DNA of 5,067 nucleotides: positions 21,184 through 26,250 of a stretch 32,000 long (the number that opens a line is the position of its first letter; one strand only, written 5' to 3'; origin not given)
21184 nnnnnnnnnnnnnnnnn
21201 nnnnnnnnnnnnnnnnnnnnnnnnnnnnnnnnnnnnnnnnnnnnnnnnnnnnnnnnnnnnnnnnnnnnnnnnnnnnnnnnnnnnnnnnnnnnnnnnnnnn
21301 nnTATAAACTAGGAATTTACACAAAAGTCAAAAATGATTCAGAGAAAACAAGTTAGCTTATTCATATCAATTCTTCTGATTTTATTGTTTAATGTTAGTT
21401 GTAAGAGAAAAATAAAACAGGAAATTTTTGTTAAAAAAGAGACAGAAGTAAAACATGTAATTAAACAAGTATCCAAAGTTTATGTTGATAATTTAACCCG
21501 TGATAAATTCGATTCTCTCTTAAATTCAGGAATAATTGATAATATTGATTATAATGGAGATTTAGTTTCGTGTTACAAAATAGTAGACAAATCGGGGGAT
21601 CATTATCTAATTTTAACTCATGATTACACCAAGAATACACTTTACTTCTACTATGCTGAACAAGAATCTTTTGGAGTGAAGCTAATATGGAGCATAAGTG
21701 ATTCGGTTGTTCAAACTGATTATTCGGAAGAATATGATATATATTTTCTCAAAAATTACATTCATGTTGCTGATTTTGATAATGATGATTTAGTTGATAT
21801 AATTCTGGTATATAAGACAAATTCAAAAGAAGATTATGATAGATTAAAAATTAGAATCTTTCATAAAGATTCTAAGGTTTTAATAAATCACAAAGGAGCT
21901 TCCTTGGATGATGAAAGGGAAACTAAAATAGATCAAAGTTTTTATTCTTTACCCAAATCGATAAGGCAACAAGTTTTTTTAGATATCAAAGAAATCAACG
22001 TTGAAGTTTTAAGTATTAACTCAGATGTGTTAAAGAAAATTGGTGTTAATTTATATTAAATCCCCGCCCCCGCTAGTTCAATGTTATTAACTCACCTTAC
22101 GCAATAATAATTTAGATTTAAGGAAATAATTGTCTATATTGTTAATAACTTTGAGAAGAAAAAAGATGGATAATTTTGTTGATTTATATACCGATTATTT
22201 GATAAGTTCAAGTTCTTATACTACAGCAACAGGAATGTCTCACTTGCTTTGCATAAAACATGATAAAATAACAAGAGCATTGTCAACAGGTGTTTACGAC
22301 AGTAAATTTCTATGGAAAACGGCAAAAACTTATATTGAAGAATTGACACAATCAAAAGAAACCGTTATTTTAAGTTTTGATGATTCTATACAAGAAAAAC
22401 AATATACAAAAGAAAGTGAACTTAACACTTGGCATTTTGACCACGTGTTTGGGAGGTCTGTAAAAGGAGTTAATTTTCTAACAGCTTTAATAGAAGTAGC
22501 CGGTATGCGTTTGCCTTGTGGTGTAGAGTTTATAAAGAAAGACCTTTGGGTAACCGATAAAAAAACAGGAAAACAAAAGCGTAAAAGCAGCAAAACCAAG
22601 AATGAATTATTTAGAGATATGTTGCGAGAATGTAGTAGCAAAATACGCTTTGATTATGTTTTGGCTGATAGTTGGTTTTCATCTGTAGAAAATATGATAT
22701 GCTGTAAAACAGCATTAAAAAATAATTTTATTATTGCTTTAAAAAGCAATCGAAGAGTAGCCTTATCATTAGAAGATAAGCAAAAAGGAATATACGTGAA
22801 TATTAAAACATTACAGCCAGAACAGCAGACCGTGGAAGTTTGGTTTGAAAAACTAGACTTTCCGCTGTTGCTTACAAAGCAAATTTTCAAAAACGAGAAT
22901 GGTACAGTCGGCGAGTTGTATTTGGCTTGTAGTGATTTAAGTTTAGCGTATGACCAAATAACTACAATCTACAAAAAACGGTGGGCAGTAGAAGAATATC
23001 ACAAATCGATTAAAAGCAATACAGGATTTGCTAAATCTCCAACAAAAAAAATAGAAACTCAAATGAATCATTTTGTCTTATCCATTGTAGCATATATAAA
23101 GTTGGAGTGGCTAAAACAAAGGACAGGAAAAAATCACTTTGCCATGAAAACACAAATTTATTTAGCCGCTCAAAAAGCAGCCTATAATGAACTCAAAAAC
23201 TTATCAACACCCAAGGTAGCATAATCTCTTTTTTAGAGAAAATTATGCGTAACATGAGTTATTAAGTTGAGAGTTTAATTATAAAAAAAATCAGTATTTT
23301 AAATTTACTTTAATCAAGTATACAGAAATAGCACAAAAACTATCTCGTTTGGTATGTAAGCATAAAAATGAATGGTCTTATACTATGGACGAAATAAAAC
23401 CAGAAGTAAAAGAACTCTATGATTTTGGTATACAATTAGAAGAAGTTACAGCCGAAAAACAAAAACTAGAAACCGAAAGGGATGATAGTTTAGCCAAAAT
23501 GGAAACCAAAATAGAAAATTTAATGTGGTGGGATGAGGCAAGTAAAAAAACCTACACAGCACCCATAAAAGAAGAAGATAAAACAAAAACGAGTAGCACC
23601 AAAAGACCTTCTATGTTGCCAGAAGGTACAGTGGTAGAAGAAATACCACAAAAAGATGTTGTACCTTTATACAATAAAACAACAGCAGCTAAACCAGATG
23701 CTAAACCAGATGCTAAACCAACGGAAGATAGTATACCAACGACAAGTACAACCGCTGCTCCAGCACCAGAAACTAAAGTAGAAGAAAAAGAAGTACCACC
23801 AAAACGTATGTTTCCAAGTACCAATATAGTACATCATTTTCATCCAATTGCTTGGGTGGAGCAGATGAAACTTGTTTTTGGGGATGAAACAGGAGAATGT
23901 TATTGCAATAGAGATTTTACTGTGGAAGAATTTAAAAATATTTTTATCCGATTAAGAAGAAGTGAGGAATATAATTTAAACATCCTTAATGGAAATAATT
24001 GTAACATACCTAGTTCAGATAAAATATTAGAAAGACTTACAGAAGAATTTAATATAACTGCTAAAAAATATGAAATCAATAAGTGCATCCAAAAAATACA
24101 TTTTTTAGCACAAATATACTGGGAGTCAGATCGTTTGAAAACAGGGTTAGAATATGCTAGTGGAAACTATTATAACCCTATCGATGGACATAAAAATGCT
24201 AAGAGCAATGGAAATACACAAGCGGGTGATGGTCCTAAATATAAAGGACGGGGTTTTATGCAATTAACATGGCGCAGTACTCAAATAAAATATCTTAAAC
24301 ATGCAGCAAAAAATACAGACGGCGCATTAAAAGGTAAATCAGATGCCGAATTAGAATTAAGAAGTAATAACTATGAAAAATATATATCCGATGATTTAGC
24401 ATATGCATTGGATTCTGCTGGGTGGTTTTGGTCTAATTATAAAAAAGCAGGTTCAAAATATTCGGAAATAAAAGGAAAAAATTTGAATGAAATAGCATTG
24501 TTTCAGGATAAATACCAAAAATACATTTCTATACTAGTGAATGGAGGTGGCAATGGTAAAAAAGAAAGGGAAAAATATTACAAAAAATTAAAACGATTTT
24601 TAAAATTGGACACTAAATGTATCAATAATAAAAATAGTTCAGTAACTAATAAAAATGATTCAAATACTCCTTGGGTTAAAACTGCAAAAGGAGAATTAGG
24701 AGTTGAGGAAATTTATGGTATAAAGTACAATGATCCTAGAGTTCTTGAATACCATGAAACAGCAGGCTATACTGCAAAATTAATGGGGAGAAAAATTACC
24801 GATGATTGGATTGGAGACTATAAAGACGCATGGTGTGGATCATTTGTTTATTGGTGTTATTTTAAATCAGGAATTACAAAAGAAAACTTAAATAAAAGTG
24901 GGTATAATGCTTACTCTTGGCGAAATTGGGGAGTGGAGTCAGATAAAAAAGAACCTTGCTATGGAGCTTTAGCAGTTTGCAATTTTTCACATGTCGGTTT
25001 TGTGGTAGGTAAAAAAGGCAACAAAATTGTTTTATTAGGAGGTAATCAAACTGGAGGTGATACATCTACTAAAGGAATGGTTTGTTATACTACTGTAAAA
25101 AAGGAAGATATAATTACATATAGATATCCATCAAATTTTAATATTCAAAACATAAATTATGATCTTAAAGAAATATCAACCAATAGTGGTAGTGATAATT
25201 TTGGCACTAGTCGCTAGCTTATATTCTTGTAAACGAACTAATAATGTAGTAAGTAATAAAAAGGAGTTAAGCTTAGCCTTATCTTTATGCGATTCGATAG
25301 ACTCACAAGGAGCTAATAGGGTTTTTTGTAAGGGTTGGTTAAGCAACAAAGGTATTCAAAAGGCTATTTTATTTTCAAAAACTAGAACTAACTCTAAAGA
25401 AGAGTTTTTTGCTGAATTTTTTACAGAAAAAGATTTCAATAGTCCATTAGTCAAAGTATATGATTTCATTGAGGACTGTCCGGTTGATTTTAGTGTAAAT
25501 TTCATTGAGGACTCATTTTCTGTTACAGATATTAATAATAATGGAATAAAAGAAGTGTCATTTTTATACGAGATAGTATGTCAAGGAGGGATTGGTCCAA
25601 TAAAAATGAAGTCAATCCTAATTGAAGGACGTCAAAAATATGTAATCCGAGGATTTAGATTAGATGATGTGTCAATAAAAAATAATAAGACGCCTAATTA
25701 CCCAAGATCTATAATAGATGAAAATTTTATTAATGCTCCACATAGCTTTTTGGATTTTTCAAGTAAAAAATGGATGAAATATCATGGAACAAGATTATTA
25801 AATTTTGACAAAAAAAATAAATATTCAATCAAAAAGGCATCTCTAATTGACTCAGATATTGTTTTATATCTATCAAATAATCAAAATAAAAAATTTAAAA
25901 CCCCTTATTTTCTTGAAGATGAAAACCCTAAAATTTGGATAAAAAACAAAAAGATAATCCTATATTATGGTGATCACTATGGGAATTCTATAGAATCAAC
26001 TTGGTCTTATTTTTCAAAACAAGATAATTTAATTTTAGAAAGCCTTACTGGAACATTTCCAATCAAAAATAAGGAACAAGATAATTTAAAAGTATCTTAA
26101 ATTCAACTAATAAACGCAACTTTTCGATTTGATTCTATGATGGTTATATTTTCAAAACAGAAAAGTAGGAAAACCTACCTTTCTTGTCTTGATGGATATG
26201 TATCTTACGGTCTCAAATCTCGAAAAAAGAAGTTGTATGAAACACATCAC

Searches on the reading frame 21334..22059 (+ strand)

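Call 26: search_protein_families(library=pfam, proteins=[window:21334-22059:+], max_evalue=1)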
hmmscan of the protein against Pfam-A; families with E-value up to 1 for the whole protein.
window:21334-22059:+ (241 aa): 2 families
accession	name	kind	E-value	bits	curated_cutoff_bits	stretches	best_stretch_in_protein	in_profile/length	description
PF14069.11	SpoVIF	-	0.002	18.2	27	1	33-67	27-61/72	Stage VI sporulation protein F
PF13617.11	Lipoprotein_19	-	0.48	10.7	25.8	0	26-45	12-31/34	YnbE-like lipoprotein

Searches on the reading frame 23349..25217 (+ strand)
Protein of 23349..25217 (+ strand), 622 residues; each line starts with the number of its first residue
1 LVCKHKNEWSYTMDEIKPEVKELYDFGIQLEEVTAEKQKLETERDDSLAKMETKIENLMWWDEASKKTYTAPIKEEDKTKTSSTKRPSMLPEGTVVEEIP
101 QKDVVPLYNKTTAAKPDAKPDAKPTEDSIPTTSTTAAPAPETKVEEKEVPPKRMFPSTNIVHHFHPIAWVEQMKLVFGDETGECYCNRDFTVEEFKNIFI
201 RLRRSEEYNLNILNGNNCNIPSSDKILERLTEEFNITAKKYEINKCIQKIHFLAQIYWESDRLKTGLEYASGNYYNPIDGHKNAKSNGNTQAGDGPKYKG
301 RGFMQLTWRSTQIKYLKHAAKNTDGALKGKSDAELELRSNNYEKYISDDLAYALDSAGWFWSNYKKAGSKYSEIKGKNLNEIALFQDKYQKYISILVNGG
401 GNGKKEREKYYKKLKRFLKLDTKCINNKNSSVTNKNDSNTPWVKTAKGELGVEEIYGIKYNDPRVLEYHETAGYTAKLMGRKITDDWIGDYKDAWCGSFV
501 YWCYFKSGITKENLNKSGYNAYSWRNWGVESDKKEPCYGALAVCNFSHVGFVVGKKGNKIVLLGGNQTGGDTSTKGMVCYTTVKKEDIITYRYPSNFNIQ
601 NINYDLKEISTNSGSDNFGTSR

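Call 5: search_protein_families(library=pfam, proteins=[window:23349-25217:+], max_evalue=0.01)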
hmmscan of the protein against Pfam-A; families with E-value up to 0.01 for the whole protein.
window:23349-25217:+ (622 aa): 1 family
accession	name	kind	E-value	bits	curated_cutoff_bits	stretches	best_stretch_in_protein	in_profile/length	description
PF05257.22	CHAP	-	3.7e-05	24.6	26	1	494-566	7-81/81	CHAP domain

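Call 18: search_protein_families(library=ncbifam, proteins=[window:23349-25217:+], max_evalue=0.01)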
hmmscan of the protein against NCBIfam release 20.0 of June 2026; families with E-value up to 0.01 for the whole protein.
window:23349-25217:+ (622 aa): 1 family
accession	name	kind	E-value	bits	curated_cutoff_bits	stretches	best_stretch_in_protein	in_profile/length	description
TIGR02594.1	TIGR02594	subfamily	5.2e-18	65.6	70.55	1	441-592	1-131/132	TIGR02594 family protein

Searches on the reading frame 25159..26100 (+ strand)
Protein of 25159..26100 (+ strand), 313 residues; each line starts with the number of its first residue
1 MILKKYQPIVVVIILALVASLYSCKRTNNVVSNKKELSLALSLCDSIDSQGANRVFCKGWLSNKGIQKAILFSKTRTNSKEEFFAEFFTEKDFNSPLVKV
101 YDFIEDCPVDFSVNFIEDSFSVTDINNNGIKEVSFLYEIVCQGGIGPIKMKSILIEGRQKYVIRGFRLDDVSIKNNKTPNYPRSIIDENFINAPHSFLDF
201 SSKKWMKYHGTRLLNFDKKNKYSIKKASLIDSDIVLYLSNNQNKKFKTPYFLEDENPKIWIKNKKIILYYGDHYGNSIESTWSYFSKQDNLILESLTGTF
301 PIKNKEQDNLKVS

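Call 26: search_protein_families(library=pfam, proteins=[window:25159-26100:+], max_evalue=1)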
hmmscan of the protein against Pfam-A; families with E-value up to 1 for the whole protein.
window:25159-26100:+ (313 aa): 2 families
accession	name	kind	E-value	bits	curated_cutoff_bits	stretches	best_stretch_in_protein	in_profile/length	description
PF11424.13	DUF3195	-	0.11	12.9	25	1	33-58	8-33/67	Protein of unknown function (DUF3195) N-terminal domain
PF04650.22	YSIRK_signal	-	0.26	11.6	20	1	217-226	1-10/26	YSIRK type signal peptide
